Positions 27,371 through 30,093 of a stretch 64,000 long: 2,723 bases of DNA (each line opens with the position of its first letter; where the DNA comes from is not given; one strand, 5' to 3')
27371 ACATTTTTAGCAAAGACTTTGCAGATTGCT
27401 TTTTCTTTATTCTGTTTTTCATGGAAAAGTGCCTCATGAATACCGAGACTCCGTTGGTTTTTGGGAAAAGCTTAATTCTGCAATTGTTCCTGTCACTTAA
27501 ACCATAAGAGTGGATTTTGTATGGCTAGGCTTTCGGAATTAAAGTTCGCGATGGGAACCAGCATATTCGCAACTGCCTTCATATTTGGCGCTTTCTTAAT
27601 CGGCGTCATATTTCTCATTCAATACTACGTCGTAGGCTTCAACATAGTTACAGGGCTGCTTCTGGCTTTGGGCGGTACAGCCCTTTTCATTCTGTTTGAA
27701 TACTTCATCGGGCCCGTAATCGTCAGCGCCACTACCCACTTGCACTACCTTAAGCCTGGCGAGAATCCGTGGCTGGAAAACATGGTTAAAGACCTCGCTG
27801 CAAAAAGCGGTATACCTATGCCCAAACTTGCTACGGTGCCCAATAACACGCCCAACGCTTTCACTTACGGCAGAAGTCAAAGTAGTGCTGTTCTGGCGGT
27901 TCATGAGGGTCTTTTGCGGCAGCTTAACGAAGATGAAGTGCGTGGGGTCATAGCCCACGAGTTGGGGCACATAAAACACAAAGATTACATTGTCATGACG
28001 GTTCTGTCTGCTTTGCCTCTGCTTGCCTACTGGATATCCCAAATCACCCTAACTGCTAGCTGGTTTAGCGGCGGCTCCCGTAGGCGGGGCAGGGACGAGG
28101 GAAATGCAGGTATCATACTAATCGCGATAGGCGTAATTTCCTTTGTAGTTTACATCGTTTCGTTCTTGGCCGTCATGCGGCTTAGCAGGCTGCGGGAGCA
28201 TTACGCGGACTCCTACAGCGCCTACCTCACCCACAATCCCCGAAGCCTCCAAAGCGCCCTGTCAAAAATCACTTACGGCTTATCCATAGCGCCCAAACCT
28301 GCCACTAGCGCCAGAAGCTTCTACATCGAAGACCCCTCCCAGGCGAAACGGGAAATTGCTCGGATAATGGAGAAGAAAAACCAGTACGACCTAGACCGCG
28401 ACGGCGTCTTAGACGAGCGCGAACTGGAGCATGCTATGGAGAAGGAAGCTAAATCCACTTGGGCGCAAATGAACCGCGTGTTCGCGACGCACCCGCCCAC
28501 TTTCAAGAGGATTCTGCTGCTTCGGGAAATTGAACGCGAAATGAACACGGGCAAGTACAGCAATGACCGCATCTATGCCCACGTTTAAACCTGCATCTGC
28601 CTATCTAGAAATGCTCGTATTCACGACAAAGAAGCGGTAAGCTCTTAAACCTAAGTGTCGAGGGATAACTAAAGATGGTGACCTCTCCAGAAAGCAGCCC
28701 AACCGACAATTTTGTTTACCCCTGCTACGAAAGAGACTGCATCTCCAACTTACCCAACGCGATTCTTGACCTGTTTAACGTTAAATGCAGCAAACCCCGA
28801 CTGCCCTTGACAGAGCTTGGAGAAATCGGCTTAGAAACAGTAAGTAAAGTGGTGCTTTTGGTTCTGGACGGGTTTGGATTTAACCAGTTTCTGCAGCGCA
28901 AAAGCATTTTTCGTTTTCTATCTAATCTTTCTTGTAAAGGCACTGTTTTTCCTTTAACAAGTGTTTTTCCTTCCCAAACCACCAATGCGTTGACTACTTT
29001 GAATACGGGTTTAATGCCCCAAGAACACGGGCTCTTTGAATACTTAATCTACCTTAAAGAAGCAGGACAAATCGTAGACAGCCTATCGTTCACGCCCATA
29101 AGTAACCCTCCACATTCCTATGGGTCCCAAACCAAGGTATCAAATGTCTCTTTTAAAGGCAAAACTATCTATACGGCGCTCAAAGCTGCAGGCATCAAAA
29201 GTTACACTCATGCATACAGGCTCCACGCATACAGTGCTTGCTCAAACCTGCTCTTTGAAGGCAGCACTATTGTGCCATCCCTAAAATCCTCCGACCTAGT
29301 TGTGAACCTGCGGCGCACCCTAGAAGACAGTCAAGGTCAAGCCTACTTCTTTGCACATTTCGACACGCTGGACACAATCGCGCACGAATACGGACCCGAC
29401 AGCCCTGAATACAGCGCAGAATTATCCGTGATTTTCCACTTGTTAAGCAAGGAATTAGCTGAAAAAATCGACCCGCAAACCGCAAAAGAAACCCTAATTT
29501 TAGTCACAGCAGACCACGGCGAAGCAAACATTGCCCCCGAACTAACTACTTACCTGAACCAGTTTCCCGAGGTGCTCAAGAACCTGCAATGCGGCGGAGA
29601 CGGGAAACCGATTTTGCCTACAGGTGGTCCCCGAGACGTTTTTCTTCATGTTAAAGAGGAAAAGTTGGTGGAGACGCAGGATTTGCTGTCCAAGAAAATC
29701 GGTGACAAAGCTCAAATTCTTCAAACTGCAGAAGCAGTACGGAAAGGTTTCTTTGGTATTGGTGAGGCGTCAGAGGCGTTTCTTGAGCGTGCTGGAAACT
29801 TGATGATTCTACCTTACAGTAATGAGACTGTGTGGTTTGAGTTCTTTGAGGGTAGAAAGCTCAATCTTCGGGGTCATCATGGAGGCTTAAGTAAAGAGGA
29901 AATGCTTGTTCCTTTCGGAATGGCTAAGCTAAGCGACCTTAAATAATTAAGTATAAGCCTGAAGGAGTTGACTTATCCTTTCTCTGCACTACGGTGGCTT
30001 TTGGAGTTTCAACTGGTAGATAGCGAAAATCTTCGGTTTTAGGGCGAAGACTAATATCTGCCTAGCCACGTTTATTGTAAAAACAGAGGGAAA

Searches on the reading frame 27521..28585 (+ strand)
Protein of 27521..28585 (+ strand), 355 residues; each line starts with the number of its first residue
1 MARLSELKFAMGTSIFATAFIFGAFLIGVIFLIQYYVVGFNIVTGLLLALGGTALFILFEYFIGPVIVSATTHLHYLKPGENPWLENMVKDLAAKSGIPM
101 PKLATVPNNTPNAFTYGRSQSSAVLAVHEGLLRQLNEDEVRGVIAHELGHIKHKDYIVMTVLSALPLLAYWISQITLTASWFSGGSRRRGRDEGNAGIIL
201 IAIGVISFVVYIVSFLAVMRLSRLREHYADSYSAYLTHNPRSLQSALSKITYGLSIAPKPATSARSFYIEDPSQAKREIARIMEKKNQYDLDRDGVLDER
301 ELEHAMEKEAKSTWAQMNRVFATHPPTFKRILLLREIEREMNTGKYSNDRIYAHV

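Call 37: search_protein_families(library=pfam, proteins=[window:27521-28585:+])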
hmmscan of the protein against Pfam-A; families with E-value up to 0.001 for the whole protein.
window:27521-28585:+ (355 aa): 2 families
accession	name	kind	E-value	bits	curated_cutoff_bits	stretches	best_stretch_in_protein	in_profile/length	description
PF01435.24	Peptidase_M48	-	7.6e-34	117.6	20.3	1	81-337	3-185/186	Peptidase family M48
PF05569.17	Peptidase_M56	-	0.00014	21.6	31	1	130-169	183-222/296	BlaR1 peptidase M56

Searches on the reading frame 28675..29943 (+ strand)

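Call 37: search_protein_families(library=pfam, proteins=[window:28675-29943:+])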
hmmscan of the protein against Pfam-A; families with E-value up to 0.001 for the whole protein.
window:28675-29943:+ (423 aa): 2 families
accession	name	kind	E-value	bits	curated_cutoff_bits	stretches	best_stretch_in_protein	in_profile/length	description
PF01663.27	Phosphodiest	-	2.6e-25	90.2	23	1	59-403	1-340/342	Type I phosphodiesterase / nucleotide pyrophosphatase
PF00884.28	Sulfatase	-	0.00066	19.5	25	0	59-186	3-105/301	Sulfatase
